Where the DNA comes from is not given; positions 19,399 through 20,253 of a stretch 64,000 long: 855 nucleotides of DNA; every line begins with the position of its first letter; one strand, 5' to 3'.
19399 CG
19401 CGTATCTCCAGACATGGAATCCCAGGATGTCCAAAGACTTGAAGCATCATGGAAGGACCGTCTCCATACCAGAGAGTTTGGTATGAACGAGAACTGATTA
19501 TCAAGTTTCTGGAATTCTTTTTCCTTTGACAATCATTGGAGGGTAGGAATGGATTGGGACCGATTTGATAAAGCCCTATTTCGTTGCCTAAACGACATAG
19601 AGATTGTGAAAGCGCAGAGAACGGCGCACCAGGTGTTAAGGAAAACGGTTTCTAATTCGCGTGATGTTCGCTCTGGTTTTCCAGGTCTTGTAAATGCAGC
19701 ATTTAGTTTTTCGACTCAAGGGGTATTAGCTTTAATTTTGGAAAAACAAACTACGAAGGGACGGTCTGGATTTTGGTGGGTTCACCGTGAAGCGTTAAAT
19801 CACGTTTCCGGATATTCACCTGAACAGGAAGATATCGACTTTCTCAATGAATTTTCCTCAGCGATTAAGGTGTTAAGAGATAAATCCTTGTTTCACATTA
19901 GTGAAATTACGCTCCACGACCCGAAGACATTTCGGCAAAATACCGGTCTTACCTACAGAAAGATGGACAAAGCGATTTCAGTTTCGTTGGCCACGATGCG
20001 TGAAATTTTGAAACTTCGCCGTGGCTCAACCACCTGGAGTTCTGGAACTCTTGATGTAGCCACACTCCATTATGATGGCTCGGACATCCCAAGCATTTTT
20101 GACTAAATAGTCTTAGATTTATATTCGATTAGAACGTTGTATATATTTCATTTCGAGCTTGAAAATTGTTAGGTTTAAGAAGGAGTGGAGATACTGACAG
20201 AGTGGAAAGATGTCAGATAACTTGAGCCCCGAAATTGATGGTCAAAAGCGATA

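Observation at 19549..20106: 185-aa orphan protein with an R-x5-H motif (possible minimal HEPN RNase)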

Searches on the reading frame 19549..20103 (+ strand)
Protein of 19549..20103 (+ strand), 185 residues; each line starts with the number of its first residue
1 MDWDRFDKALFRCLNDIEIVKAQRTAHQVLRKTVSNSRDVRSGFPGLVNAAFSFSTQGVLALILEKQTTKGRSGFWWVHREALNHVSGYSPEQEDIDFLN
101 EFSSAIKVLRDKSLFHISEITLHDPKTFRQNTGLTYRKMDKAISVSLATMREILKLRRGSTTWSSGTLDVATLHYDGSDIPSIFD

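Call 4: search_protein_families(library=pfam, proteins=[window:19549-20103:+], max_evalue=10)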
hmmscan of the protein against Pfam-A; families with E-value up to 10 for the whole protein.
window:19549-20103:+ (185 aa): 0 families

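Call 5: search_protein_families(library=padloc, proteins=[window:19549-20103:+], max_evalue=10)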
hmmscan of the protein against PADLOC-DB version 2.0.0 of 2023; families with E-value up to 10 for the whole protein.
window:19549-20103:+ (185 aa): 0 families

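Call 6: search_protein_families(library=ncbifam, proteins=[window:19549-20103:+], max_evalue=10)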
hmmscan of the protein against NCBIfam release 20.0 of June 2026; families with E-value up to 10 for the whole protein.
window:19549-20103:+ (185 aa): 2 families
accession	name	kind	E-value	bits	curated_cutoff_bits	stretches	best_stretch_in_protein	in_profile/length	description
NF041891.1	hdrA_Methbact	equivalog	0.025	12.8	1300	1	8-71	107-169/762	ferredoxin:CoB-CoM heterodisulfide reductase subunit HdrA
NF041265.1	NadS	equivalog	0.086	13.2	60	1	116-165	26-75/94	NadS family protein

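Call 7: search_protein_families(library=phrogs, proteins=[window:19549-20103:+], max_evalue=10)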
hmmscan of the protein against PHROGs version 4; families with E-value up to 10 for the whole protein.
window:19549-20103:+ (185 aa): 1 family
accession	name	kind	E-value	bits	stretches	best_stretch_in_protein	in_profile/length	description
phrog_8440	-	unknown function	0.3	11.3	1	60-120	160-216/239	-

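Call 9: find_homologous_proteins(query=window:19549-20103:+, max_evalue=0.01)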
Query window:19549-20103:+ (185 aa): 5 proteins with E <= 0.01 among 160 candidates.
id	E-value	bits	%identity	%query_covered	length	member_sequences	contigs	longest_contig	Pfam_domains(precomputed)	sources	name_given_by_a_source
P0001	2.3e-118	411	100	100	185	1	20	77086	-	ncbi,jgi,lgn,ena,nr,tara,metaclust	ncbi:MAG: hypothetical protein QGH73_01310 [Rhodospirillales bacterium]|jgi:hypothetical protein|nr:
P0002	5.7e-72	260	65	99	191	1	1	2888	-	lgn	-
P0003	5.4e-70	253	64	99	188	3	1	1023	-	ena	-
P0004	3.4e-65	238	59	99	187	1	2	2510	-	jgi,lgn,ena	-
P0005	1.3e-61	226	58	99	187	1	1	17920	-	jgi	jgi:hypothetical protein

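Call 13: find_encoding_contigs(protein=P0005, flank=6000)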
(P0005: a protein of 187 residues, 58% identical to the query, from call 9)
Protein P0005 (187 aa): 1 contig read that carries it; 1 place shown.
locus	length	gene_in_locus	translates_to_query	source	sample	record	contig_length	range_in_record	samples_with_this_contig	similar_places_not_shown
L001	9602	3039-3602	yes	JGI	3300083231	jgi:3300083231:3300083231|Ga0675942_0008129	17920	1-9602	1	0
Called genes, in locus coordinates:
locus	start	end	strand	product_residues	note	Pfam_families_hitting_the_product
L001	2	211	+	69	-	?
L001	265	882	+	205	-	-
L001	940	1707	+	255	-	-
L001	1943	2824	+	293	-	PF08867:FRG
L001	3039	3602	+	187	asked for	-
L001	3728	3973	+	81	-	-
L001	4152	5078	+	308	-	-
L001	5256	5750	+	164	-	-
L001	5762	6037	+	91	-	-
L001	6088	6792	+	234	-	PF00239:Resolvase, PF20552:HTH_62 (weak)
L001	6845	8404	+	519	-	PF12161:HsdM_N, PF02384:N6_Mtase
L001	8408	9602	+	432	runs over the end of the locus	PF01420:Methylase_S (faint)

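Call 14: find_encoding_contigs(protein=P0002, flank=6000)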
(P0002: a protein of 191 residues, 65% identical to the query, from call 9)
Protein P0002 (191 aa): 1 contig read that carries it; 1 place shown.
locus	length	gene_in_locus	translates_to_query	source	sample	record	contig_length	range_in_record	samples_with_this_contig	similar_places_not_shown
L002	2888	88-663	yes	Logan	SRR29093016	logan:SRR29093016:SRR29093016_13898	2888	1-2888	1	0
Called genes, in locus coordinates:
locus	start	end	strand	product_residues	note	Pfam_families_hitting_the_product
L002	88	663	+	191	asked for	-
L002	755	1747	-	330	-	PF13289:SIR2_2 (weak)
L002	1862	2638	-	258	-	PF07885:Ion_trans_2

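Call 15: find_encoding_contigs(protein=P0004, flank=6000)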
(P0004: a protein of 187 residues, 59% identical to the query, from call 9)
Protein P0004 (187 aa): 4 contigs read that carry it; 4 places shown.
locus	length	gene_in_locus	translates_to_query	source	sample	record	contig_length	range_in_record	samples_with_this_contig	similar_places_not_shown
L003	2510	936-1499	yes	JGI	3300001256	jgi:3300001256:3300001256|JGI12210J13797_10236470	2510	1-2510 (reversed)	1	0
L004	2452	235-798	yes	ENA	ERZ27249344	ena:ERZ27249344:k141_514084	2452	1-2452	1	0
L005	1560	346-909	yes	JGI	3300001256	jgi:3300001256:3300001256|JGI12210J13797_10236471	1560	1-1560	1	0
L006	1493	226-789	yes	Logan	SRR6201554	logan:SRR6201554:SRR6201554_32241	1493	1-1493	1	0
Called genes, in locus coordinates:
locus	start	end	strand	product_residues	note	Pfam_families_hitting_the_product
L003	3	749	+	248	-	PF00005:ABC_tran, PF13304:AAA_21 (faint)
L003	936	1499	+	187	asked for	-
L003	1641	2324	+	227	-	-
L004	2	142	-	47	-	?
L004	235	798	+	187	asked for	-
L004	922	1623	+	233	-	-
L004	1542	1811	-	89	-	-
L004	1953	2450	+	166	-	?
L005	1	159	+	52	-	?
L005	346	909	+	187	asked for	-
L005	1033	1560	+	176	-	?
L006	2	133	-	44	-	?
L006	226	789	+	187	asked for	-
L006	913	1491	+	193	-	?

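Call 16: find_encoding_contigs(protein=P0001, flank=8000, max_places=8)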
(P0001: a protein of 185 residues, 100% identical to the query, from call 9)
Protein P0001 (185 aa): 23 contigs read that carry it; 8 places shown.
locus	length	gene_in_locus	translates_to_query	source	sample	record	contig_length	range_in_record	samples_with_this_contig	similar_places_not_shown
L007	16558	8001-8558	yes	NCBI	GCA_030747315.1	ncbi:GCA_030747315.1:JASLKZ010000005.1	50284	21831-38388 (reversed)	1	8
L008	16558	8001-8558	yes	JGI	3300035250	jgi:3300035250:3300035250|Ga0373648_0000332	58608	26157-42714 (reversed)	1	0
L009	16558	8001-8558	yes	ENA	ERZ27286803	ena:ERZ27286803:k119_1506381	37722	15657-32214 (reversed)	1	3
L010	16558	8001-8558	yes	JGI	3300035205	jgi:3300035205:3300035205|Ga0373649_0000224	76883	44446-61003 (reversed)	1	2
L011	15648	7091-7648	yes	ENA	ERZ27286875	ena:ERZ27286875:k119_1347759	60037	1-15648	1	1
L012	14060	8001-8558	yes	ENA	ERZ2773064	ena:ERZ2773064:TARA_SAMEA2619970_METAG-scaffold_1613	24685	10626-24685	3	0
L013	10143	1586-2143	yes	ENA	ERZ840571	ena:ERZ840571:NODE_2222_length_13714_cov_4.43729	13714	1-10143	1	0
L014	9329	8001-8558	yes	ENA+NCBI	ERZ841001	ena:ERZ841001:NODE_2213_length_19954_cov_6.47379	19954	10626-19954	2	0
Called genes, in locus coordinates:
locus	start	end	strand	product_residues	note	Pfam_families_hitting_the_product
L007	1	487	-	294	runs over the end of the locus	PF05853:BKACE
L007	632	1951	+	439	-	PF20510:HgmA_N, PF04209:HgmA_C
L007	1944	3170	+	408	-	PF00067:p450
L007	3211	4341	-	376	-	-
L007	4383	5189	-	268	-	-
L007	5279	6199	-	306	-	PF03480:DctP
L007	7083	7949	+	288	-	PF01541:GIY-YIG (faint)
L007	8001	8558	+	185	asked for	-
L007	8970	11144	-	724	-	PF20656:MS_N, PF20658:MSG_insertion, PF01274:MS_TIM-barrel, PF20659:MS_C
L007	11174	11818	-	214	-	PF00857:Isochorismatase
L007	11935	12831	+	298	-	PF00135:COesterase, PF20434:BD-FAE, PF07859:Abhydrolase_3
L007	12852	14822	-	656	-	PF00027:cNMP_binding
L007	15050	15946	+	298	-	PF03446:NAD_binding_2, PF14833:NAD_binding_11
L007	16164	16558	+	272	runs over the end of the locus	PF00669:Flagellin_N, PF00700:Flagellin_C (weak)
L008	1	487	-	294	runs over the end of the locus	PF05853:BKACE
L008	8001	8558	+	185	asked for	-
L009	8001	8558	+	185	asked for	-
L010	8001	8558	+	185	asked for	-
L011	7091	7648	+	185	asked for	-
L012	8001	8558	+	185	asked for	-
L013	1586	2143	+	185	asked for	-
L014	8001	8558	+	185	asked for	-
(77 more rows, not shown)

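Call 20: predict_structure(alignment_id=A1)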
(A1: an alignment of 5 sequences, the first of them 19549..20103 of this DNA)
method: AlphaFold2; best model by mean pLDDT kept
length: 185 residues; sequences in the alignment: 5
mean_pLDDT: 49.4   pTM: 0.55
mean pLDDT of the five models: 49.4, 42.9, 42.0, 41.3, 39.6
residues with pLDDT >= 90: 0; 70-90: 8; 50-70: 87; < 50: 90
segments of 3 or more residues with pLDDT < 50: 20-75, 85-87, 160-185
pLDDT, mean of each block of 10 residues (from residue 1): 56 54 45 38 36 38 35 46 51 70 65 56 65 67 58 53 40 29 26
secondary structure, 60 per line:
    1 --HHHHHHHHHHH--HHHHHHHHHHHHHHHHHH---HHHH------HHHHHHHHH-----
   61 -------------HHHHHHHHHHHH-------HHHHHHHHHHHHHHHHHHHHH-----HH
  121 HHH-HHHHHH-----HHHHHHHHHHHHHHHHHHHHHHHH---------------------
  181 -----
elements in order: H3-13 H16-33 H37-40 H47-55 H74-85 H93-113 H119-123 H125-130 H136-159

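Call 21: search_protein_representatives(alignment_id=A1)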
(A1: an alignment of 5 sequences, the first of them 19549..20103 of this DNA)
Query: 5 sequences, 187 profile positions. Proteins with E-value up to 0.001 (for the whole library): 65; up to 1e-10: 4; up to 1e-30: 3. The best 65 are listed.
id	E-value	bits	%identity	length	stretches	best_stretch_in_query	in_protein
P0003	9.4e-103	357.9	-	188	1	1-186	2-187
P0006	1.8e-61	223.4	-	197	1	2-183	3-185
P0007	2.4e-43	164.2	-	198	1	1-184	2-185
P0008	7.2e-12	61.6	-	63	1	48-107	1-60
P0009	1.7e-10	57.1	-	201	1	4-184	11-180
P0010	4.0e-10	55.9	-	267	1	1-103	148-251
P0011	6.4e-10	55.2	-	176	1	5-157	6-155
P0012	7.9e-10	55.0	-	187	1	36-155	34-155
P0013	1.5e-09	54.0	-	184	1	4-151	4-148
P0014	3.2e-09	53.0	-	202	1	4-155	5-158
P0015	1.0e-08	51.3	-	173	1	44-185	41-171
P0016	2.8e-08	49.9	-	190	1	6-153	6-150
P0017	4.0e-08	49.4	-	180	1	4-154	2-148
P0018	8.4e-08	48.3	-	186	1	42-159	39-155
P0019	1.2e-07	47.8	-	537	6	116-151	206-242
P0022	1.7e-07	47.3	-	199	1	6-182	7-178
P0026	3.5e-07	46.3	-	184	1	4-179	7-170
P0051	8.9e-05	38.5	-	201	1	70-155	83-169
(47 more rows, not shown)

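Call 25: search_protein_families(library=pfam, alignment_id=A2, max_evalue=1)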
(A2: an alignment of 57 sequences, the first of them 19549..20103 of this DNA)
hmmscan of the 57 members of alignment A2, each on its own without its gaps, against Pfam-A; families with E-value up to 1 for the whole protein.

A. member 1, window:19549-20103:+ (185 aa): 0 families

B. families by the number of members that match (of 57 scanned): 45 families (the first 25 are shown)
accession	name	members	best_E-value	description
PF18734.6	HEPN_AbiU2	43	7.3e-13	AbiU2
PF04878.18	Baculo_p48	1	0.0048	Baculovirus P48 protein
PF15676.10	S6OS1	1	0.009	Six6 opposite strand transcript 1 family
PF04521.18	Viral_P18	1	0.0095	ssRNA positive strand viral 18kD cysteine rich protein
PF07478.18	Dala_Dala_lig_C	1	0.015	D-ala D-ala ligase C-terminus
PF00329.25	Complex1_30kDa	1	0.019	Respiratory-chain NADH dehydrogenase, 30 Kd subunit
PF00837.23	T4_deiodinase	1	0.022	Iodothyronine deiodinase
PF20649.3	COG5_C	1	0.023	Conserved oligomeric Golgi complex subunit 5, C-terminal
PF03394.18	Pox_E8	1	0.024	Poxvirus E8 protein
PF10450.15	POC1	1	0.026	POC1 chaperone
PF16189.11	Creatinase_N_2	1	0.032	Creatinase/Prolidase N-terminal domain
PF05295.16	Luciferase_N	1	0.037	Luciferase/LBP N-terminal domain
PF03834.20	Rad10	1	0.044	Binding domain of DNA repair protein Ercc1 (rad10/Swi10)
PF11954.13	DUF3471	1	0.052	Domain of unknown function (DUF3471)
PF02820.24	MBT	1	0.054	mbt repeat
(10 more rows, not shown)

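Call 26: search_protein_families(library=pfam, proteins=[P0006, P0007, P0009, P0011, P0013, P0014, P0016, P0017, P0022, P0026], max_evalue=1)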
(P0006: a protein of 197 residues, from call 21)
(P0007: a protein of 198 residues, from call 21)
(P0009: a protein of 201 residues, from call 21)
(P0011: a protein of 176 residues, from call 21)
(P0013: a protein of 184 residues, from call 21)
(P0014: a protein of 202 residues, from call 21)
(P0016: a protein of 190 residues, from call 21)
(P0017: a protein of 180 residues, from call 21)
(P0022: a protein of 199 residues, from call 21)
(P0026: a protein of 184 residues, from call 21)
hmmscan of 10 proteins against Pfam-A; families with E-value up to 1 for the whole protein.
P0006 (197 aa): 0 families

P0007 (198 aa): 0 families

P0009 (201 aa): 1 family
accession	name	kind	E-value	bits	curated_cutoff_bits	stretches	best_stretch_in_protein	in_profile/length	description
PF18734.6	HEPN_AbiU2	-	0.00015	21.7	26.8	1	48-167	40-178/193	AbiU2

P0011 (176 aa): 1 family
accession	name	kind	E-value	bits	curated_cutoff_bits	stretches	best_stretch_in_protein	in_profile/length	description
PF18734.6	HEPN_AbiU2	-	2e-07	31.1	26.8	1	9-166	6-183/193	AbiU2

P0013 (184 aa): 2 families
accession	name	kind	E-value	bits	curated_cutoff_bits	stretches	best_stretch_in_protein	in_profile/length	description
PF18734.6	HEPN_AbiU2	-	1.5e-05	25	26.8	1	45-144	44-162/193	AbiU2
PF09687.15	PRESAN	-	0.11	13.3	23.7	0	52-89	8-45/125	Plasmodium RESA N-terminal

P0014 (202 aa): 2 families
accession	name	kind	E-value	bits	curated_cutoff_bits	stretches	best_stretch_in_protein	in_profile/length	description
PF18734.6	HEPN_AbiU2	-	2.4e-09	37.4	26.8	1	44-172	37-184/193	AbiU2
PF05774.16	Herpes_heli_pri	-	0.1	13.3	25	1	55-113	19-71/127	Herpesvirus helicase-primase complex component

P0016 (190 aa): 2 families
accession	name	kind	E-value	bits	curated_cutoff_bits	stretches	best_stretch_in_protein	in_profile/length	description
PF18734.6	HEPN_AbiU2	-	8.4e-08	32.4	26.8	1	15-154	13-172/193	AbiU2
PF01522.26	Polysacc_deac_1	-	0.15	12.5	23.1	0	52-154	18-100/124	Polysaccharide deacetylase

P0017 (180 aa): 3 families
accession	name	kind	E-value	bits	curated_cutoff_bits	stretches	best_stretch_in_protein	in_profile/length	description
PF18734.6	HEPN_AbiU2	-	1.6e-05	24.9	26.8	1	2-153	2-174/193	AbiU2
PF11116.13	DUF2624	-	0.057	14.7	24.7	0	74-114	34-74/83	Protein of unknown function (DUF2624)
PF11929.14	DUF3447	-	0.18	12.2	26.9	1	72-92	29-49/76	Domain of unknown function (DUF3447)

P0022 (199 aa): 2 families
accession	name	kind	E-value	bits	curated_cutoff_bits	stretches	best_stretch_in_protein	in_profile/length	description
PF18734.6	HEPN_AbiU2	-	3e-08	33.8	26.8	1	43-170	33-183/193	AbiU2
PF12411.13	Choline_sulf_C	-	0.1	12.9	27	1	92-115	21-42/53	Choline sulfatase enzyme C terminal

P0026 (184 aa): 1 family
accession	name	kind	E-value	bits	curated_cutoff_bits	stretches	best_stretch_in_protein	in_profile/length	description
PF18734.6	HEPN_AbiU2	-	1.7e-07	31.3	26.8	1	41-169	38-185/193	AbiU2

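Call 27: search_solved_structures(query=A2, max_evalue=10, show_alignments=2)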
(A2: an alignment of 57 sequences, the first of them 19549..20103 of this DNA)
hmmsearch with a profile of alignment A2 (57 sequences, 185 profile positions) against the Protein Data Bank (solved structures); distinct sequences matched with E-value up to 10: 4.
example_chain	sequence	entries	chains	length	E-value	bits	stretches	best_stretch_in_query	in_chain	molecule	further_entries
1v5b_A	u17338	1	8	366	0.18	14.4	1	81-130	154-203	3-isopropylmalate dehydrogenase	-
1v53_A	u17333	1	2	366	0.2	14.2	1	81-130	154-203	3-isopropylmalate dehydrogenase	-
2ayq_A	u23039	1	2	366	0.21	14.2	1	81-130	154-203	3-ISOPROPYLMALATE DEHYDROGENASE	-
7x7h_A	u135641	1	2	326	0.91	12.1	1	40-81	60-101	Catabolite repressor/activator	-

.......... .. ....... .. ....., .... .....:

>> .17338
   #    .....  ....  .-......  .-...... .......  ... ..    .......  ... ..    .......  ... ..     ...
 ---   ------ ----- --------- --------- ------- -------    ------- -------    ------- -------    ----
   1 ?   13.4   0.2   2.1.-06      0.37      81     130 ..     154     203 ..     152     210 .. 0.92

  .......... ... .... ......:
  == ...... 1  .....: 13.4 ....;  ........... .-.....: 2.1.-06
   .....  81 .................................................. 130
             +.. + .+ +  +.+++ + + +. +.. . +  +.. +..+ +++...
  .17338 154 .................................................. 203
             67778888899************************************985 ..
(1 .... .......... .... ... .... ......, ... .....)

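Call 36: predict_structure(alignment_id=A2)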
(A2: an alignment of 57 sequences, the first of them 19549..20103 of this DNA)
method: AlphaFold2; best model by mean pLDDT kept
length: 185 residues; sequences in the alignment: 57
mean_pLDDT: 95.6   pTM: 0.90
mean pLDDT of the five models: 95.6, 95.6, 94.9, 94.6, 94.1
residues with pLDDT >= 90: 163; 70-90: 22; 50-70: 0; < 50: 0
segments of 3 or more residues with pLDDT < 50: none
pLDDT, mean of each block of 10 residues (from residue 1): 96 98 98 97 97 97 91 96 98 98 96 88 89 96 99 97 91 96 95
secondary structure, 60 per line:
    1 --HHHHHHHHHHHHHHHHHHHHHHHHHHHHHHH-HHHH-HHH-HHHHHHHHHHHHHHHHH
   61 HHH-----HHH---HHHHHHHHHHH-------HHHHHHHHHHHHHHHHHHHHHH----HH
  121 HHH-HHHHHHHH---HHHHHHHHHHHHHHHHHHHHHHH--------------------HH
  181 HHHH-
elements in order: H3-33 H35-38 H44-63 H75-85 H93-114 H119-123 H125-132 H136-158 H179-184

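Call 39: fold_search(model_id=the predicted structure, library=pdb)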
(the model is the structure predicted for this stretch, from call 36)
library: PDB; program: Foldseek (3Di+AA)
matches with E <= 10: 231; with E <= 0.001: 0
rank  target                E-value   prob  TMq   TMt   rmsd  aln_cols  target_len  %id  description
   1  4uos                  4.7e-01  0.25  0.22  0.22  12.0       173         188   14  Thermodynamic hyperstability in parametrically designed helical bundles (released 2014-11-05)
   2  8w6e_B                5.9e-01  0.60  0.34  0.38  11.2       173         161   12  De novo design of HBC599 binder (released 2024-11-27)
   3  6s37_A                6.2e-01  0.44  0.27  0.34   9.7       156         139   10  Ligand binding domain of the P. putida receptor PcaY_PP in complex with salicylic acid (released 2020-10-21)
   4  8w6f_A                7.5e-01  0.63  0.37  0.42  11.0       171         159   12  Apo structure of HBC binder (released 2024-11-27)
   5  7y9n_A                7.8e-01  0.11  0.20  0.18  21.6       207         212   14  an engineered 5-helix bundle derived from SARS-CoV-2 S2 in complex with HR2P (released 2022-08-17)
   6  6s18_A                8.6e-01  0.33  0.26  0.32   9.6       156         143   10  Ligand binding domain of the P. putida receptor PcaY_PP in complex with glycerol (released 2020-10-21)
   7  6up7_R                9.5e-01  0.14  0.25  0.17  15.2       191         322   17  neurotensin receptor and arrestin2 complex (released 2020-02-26)
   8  9taq_C                1.0e+00  0.20  0.23  0.31   9.0       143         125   10  De novo photoenzyme variant ABLE-E116C-TXT H49A-L42T (photoABLE1 precursor) in complex with substrate (released 2026-03-25)
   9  7xge_G                1.3e+00  0.15  0.23  0.25  11.1       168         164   14  Crystal structure of MCL-1 in complex with computationally designed inhibitor protein (released 2022-07-20)
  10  9kup_B                1.3e+00  0.35  0.33  0.42   9.5       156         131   14  Crystal structure of MCP2201LBD (released 2025-10-22)
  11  5xsj_L                1.3e+00  0.21  0.22  0.29   9.8       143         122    6  XylFII-LytSN complex (released 2017-08-02)
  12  7a73                  1.3e+00  0.21  0.24  0.16   8.7       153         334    8  Crystal structure of the two-domain cyclophilinA from Anabaena sp. (released 2021-10-06)
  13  7xge_C                1.4e+00  0.18  0.26  0.29  12.5       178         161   12  Crystal structure of MCL-1 in complex with computationally designed inhibitor protein (released 2022-07-20)
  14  7xge_A                1.4e+00  0.15  0.25  0.27  13.5       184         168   13  Crystal structure of MCL-1 in complex with computationally designed inhibitor protein (released 2022-07-20)
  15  7xgf_A                1.4e+00  0.12  0.22  0.24  12.9       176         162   14  Crystal structure of BCL-xL in complex with computationally designed inhibitor protein (released 2022-07-20)
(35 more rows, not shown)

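Call 45: fold_search(model_id=the predicted structure, library=viral)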
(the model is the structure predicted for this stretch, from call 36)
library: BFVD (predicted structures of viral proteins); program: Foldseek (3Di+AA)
matches with E <= 10: 263; with E <= 0.001: 0
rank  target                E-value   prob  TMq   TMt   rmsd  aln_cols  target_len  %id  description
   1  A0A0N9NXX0            4.7e-01  0.47  0.34  0.33  12.0       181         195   12  Uncharacterized protein [Acidianus bottle-shaped virus 2 strain ABV2]
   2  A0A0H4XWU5            6.0e-01  0.11  0.19  0.11  17.1       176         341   16  Uncharacterized protein [Salmon gill poxvirus]
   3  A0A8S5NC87            6.5e-01  0.25  0.28  0.26  10.1       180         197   15  Uncharacterized protein [Siphoviridae sp. ctwWa4]
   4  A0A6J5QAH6            6.5e-01  0.15  0.21  0.09  14.3       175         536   14  Uncharacterized protein [uncultured Caudovirales phage]
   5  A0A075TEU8            6.5e-01  0.09  0.17  0.13  19.8       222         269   12  Orf00052 (Fragment) [uncultured crAssphage]
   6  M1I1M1                6.9e-01  0.11  0.19  0.13  15.9       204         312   13  (no name in the UniProt tables at hand)
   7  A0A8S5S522            8.3e-01  0.41  0.33  0.37   9.5       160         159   15  Uncharacterized protein [Siphoviridae sp. ctmP938]
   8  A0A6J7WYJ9            8.3e-01  0.20  0.28  0.14  15.9       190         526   10  Uncharacterized protein [uncultured Caudovirales phage]
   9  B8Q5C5                8.3e-01  0.12  0.21  0.19  15.4       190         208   14  (no name in the UniProt tables at hand)
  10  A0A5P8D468            8.3e-01  0.12  0.22  0.18  18.4       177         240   14  DUF7217 domain-containing protein [Pectobacterium phage Wc4]
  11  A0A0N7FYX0            9.1e-01  0.57  0.40  0.48   7.5       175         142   15  Uncharacterized protein [Acidianus bottle-shaped virus 2 strain ABV2]
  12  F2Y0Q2                9.6e-01  0.08  0.18  0.16  20.2       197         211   14  (no name in the UniProt tables at hand)
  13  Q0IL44                1.1e+00  0.13  0.24  0.13  11.9       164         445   13  p49 [Leucania separata nucleopolyhedrovirus]
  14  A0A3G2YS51            1.1e+00  0.11  0.23  0.19  15.9       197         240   18  DUF7217 domain-containing protein [Serratia phage vB_SmaA_3M]
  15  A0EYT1                1.1e+00  0.10  0.20  0.22  14.7       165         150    9  Putative 18.5 kDa protein [Ectropis obliqua nucleopolyhedrovirus]
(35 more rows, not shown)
